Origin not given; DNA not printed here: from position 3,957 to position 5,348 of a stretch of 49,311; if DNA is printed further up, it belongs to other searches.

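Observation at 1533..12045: Predicted citrate-fed pathway to a C10 acyl-branched (erwiniose-type) sugar in a CPR surface-glycan locus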

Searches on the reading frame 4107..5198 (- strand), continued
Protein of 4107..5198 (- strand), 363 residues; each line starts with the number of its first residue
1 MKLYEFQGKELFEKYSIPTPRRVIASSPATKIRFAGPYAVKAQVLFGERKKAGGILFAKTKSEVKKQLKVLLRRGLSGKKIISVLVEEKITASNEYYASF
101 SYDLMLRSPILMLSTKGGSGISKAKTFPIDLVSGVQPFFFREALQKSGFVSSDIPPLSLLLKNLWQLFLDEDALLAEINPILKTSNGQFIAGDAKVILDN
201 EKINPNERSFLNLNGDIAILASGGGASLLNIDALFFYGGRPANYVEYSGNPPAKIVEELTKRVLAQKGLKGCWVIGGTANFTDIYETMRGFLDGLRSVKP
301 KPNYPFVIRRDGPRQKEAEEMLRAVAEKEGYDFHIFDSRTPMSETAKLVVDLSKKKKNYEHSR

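Call 35: search_protein_families(library=pfam, proteins=[L013:13389-15236:-, L033:10744-11718:+, L023:14756-16021:+, L014:8865-9500:+, L005:13255-13890:+, L029:5710-6723:-, L004:5502-5930:+, L051:6886-8217:+], max_evalue=0.01)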
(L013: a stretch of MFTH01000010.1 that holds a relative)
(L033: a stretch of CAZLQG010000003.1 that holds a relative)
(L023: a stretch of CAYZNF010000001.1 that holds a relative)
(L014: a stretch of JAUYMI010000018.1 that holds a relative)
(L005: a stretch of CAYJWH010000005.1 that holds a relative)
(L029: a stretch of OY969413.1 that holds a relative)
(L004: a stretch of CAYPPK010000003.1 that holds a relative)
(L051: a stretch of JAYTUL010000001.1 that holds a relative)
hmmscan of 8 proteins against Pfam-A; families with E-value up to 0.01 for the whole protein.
L013:13389-15236:- (615 aa): 5 families
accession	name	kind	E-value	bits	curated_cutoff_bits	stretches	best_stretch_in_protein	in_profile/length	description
PF01380.27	SIS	-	2.1e-65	218.9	25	2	295-421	1-128/131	SIS domain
PF13522.11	GATase_6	-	2.5e-18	66.8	27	1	69-197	11-129/130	Glutamine amidotransferase domain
PF13537.11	GATase_7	-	3.1e-12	47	25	1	83-200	8-119/123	Glutamine amidotransferase domain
PF13230.11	GATase_4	-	2.8e-06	26.9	23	1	55-157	61-161/272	Glutamine amidotransferases class-II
PF13580.11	SIS_2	-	0.00019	21.9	27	1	344-379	101-136/138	SIS domain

L033:10744-11718:+ (324 aa): 1 family
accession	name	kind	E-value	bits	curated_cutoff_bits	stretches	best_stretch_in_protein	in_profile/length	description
PF01933.23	CofD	-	3.2e-90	302.7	30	1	4-292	1-290/290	2-phospho-L-lactate transferase CofD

L023:14756-16021:+ (421 aa): 8 families
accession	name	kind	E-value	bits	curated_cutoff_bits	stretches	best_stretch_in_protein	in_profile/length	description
PF00483.29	NTP_transferase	-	2e-20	73.9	21.2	1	5-205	2-217/245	Nucleotidyl transferase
PF00132.30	Hexapep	-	2.5e-16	59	27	3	364-397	1-34/36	Bacterial transferase hexapeptide (six repeats)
PF25084.1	LbH_EIF2B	-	2.2e-13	50.5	54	1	240-317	8-83/105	EIF2B subunit epsilon LbH domain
PF12804.13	NTP_transf_3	-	5.1e-07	30.5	27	1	5-99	1-89/160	MobA-like NTP transferase domain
PF14602.12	Hexapep_2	-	2.4e-05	24.4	27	1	366-397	3-32/34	Hexapeptide repeat of succinyl-transferase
PF25247.1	LbH_GLGC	-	0.0014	19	27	0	251-283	71-102/135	GLGC left-handed parallel beta-helix domain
PF24894.1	Hexapep_GlmU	-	0.0019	18.7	23.3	0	238-283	43-86/104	GlmU-like, C-terminal hexapeptide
PF25087.1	GMPPB_C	-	0.0098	16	39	0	264-334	3-68/110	GMPPB C-terminal domain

L014:8865-9500:+ (211 aa): 1 family
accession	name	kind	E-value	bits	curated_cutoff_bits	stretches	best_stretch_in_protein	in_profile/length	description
PF01300.24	Sua5_yciO_yrdC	-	1.4e-44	152.1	25.1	1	31-206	3-178/178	Telomere recombination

L005:13255-13890:+ (211 aa): 2 families
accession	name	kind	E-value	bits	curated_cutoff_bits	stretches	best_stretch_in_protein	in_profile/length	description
PF13419.12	HAD_2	-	0.0025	18.4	23.8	1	16-144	1-127/178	Haloacid dehalogenase-like hydrolase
PF12710.13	HAD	-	0.0033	18.3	27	1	16-141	1-130/189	haloacid dehalogenase-like hydrolase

L029:5710-6723:- (337 aa): 14 families
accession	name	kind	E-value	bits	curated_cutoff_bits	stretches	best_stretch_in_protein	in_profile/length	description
PF02719.21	Polysacc_synt_2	-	3.8e-89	299.2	20.2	1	21-294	1-292/293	Polysaccharide biosynthesis protein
PF01370.27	Epimerase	-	1.6e-22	80.5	20.9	1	21-231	1-227/240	NAD dependent epimerase/dehydratase family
PF01073.25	3Beta_HSD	-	2.5e-19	69.8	22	1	22-149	1-124/280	3-beta hydroxysteroid dehydrogenase/isomerase family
PF16363.11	GDP_Man_Dehyd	-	5.3e-15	56.1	27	1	22-181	1-167/332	GDP-mannose 4,6 dehydratase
PF13460.12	NAD_binding_10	-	3.1e-12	47.2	27.2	1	25-145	1-103/184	NAD(P)H-binding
PF04321.23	RmlD_sub_bind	-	4e-12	46.2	27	1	20-188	2-155/287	RmlD substrate binding domain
PF05368.20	NmrA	-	8.2e-10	39.2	27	1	19-230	3-204/298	NmrA-like family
PF07993.18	NAD_binding_4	-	1.7e-09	37.7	20.1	1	23-143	1-139/258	Male sterility protein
PF00106.31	adh_short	-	8.8e-09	35.6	26.6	1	19-163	1-162/195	short chain dehydrogenase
PF08659.16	KR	-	1.7e-07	31.8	22.6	1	20-99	2-91/180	KR domain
PF01118.30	Semialdhyde_dh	-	0.0023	18.8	26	1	21-98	2-75/121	Semialdehyde dehydrogenase, NAD binding domain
PF03435.24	Sacchrp_dh_NADP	-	0.0024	18.6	25.1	1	21-97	1-76/129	Saccharopine dehydrogenase NADP binding domain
PF14532.12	Sigma54_activ_2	-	0.0056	17.4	25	0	21-83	24-84/138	Sigma-54 interaction domain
PF01488.26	Shikimate_DH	-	0.009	16.5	24.3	0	11-108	6-94/138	Shikimate / quinate 5-dehydrogenase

L004:5502-5930:+ (142 aa): 6 families
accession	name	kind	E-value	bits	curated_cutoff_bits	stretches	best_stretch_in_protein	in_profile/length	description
PF00583.31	Acetyltransf_1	-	1.1e-14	55.2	20.7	1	33-129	22-116/116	Acetyltransferase (GNAT) family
PF13508.13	Acetyltransf_7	-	1.3e-14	54.8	27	1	45-131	3-84/84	Acetyltransferase (GNAT) domain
PF13673.13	Acetyltransf_10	-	3.6e-12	46.8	23.6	1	35-134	21-112/128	Acetyltransferase (GNAT) domain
PF08445.16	FR47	-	0.0001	22.7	22.1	1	75-136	24-84/86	FR47-like protein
PF14542.12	Acetyltransf_CG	-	0.00017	22.1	30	1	75-106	27-58/80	GCN5-related N-acetyl-transferase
PF12568.14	PanZ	-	0.0021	18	22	1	70-133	59-124/128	Acetyltransferase (GNAT) domain, PanZ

L051:6886-8217:+ (443 aa): 4 families
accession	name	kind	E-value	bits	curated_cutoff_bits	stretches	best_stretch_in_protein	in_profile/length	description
PF01041.23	DegT_DnrJ_EryC1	-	4.9e-86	289.6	19.8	1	58-342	18-299/360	DegT/DnrJ/EryC1/StrS aminotransferase family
PF01212.27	Beta_elim_lyase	-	3.5e-06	27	27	1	61-306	29-274/288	Beta-eliminating lyase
PF01053.26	Cys_Met_Meta_PP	-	2e-05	23.8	27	1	62-244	50-231/381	Cys/Met metabolism PLP-dependent enzyme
PF00155.27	Aminotran_1_2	-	0.0074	15.9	19.7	0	60-192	37-192/361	Aminotransferase class I and II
